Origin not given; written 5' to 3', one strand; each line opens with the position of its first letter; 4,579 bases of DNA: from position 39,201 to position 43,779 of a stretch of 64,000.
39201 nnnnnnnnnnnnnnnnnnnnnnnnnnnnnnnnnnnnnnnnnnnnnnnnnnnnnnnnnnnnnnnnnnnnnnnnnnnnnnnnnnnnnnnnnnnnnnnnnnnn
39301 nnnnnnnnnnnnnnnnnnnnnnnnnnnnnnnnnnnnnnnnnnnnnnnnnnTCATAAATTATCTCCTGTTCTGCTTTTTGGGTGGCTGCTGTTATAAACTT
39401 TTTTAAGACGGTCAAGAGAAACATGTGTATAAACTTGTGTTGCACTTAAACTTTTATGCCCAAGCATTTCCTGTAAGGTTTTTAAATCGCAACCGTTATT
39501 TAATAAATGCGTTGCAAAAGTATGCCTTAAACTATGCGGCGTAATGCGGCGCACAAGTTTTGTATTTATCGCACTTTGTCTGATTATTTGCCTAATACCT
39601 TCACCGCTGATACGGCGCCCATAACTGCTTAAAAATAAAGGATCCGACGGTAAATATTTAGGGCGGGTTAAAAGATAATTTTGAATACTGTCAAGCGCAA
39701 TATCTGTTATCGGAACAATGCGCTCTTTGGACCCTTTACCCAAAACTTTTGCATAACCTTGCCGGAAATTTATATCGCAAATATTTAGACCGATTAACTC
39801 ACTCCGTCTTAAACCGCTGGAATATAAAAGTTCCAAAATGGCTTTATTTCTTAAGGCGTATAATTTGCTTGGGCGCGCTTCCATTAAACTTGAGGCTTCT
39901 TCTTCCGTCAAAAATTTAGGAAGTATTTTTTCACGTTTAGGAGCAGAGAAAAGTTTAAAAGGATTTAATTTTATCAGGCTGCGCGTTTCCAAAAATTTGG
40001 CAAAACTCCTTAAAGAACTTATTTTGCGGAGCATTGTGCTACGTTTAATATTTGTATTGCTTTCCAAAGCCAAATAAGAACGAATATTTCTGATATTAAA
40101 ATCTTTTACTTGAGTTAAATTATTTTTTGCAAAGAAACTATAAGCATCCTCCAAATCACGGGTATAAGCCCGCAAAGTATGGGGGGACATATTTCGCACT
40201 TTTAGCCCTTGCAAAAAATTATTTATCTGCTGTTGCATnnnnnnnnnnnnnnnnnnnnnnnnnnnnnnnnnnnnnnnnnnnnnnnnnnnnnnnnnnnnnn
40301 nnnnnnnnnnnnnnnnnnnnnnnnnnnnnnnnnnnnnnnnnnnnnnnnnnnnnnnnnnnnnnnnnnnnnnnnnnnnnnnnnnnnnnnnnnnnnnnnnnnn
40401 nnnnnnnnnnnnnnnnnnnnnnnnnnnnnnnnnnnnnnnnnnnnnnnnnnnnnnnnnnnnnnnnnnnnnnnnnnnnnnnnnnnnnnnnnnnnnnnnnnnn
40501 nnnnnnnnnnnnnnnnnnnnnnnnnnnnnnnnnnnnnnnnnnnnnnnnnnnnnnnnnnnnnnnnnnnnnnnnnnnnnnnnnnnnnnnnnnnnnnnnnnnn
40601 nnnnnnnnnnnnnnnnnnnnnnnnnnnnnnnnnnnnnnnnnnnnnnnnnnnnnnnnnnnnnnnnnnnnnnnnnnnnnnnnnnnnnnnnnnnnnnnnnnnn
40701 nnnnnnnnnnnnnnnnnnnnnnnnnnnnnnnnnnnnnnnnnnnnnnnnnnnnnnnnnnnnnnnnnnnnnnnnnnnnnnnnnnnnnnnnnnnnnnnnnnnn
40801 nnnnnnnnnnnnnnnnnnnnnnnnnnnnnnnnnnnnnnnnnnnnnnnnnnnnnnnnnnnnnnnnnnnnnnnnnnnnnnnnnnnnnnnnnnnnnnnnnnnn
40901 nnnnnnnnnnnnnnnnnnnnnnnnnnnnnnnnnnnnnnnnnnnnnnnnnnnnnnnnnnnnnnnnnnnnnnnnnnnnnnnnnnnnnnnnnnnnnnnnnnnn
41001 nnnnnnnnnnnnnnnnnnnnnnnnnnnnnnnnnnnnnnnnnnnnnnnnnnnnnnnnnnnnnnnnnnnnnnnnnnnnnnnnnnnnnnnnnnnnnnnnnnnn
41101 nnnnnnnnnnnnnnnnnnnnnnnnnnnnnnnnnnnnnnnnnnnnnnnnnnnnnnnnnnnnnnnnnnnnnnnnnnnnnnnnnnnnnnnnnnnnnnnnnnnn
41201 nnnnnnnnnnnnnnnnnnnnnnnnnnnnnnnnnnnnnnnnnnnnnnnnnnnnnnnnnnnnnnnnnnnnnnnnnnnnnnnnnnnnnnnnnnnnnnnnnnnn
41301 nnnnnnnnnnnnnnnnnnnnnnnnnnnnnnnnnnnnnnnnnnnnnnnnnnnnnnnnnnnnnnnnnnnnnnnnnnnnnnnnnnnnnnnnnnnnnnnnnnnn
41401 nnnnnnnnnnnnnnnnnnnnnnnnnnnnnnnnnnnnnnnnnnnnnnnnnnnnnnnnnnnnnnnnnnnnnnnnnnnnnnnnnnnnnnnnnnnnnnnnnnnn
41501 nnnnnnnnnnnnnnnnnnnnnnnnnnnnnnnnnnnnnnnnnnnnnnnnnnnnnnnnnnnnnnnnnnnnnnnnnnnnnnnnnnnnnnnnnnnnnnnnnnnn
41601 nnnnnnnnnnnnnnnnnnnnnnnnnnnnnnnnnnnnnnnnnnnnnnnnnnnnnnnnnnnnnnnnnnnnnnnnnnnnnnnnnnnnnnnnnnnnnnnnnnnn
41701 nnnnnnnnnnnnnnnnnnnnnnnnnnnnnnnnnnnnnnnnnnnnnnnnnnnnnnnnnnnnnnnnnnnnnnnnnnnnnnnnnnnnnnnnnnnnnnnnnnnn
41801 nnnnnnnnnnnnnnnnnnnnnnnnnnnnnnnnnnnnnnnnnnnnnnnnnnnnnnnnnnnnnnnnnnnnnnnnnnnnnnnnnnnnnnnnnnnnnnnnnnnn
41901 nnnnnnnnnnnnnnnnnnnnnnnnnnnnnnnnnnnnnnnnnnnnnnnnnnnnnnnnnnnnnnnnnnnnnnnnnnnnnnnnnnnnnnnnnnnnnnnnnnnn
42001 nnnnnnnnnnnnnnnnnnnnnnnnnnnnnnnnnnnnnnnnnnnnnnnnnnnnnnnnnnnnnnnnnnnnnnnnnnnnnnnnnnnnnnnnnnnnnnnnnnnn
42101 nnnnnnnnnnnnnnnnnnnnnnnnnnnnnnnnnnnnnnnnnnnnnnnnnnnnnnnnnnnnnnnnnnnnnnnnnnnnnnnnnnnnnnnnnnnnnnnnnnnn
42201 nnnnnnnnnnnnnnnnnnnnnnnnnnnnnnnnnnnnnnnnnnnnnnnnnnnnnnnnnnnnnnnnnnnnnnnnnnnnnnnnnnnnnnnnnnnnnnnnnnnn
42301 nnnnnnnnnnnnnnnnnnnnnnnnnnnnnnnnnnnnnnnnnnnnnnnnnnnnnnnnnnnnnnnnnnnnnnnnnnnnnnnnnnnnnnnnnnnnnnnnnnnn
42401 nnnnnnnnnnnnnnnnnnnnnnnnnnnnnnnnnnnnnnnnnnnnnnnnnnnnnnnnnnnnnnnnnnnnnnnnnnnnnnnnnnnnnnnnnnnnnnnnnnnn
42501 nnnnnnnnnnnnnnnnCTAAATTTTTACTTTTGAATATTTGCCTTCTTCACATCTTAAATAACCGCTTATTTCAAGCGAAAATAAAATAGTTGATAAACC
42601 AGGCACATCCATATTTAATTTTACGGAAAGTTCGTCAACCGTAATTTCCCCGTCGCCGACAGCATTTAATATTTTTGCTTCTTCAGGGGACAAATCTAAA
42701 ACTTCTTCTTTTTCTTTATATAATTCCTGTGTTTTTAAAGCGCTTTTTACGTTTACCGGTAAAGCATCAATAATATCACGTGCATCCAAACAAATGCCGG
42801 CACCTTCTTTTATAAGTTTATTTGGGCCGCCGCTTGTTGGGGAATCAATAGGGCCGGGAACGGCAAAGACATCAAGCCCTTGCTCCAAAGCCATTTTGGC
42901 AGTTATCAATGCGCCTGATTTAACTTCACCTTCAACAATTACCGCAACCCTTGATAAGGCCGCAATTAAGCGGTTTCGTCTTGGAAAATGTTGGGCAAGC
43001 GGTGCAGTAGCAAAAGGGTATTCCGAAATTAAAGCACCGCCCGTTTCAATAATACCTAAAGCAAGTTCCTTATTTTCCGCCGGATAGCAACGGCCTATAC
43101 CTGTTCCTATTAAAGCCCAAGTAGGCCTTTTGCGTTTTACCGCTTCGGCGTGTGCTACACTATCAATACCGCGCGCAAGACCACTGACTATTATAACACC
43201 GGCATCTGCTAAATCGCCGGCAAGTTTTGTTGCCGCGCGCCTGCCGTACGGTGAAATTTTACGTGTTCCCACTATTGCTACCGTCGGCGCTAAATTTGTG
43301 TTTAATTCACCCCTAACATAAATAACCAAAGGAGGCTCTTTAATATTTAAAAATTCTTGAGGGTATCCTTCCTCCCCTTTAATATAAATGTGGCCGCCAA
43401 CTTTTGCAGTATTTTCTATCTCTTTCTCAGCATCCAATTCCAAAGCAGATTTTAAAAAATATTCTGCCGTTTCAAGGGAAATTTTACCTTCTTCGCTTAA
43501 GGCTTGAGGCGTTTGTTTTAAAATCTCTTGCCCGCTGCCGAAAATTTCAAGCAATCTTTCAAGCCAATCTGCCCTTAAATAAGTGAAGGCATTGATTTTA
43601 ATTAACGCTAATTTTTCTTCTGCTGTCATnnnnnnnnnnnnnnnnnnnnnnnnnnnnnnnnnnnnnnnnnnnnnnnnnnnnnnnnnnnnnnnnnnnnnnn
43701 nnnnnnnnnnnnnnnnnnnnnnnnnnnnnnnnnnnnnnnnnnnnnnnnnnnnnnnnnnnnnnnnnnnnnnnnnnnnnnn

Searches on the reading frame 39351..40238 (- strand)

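Call 18: search_protein_families(library=pfam, proteins=[window:39351-40238:-], max_evalue=0.0001)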
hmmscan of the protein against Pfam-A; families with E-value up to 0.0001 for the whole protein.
window:39351-40238:- (295 aa): 2 families
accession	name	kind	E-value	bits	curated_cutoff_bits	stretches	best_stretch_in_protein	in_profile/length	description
PF00589.27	Phage_integrase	-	4.8e-47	160.4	27.1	1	108-274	1-169/172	Phage integrase family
PF02899.23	Phage_int_SAM_1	-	1.5e-15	57.7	22.3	1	5-85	1-81/83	Phage integrase, N-terminal SAM-like domain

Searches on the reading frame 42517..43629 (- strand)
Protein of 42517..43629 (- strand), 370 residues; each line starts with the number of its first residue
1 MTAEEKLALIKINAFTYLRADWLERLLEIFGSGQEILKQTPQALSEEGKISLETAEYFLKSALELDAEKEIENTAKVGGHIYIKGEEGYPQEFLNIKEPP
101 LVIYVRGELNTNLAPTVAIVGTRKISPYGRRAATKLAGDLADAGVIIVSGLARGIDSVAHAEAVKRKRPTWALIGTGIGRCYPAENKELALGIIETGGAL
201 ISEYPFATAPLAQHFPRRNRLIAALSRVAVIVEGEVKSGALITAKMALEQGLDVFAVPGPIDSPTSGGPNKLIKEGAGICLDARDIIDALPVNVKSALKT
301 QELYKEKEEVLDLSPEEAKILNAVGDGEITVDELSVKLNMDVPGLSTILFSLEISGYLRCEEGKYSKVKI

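Call 18: search_protein_families(library=pfam, proteins=[window:42517-43629:-], max_evalue=0.0001)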
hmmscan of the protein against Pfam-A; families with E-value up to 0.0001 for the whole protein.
window:42517-43629:- (370 aa): 2 families
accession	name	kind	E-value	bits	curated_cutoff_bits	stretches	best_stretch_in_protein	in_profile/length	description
PF02481.21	DNA_processg_A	-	1.3e-72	243.8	29.6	1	76-280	4-210/212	DNA recombination-mediator protein A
PF17782.7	DprA_WH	-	2.4e-08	34.3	22.9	1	312-363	9-60/61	DprA winged helix domain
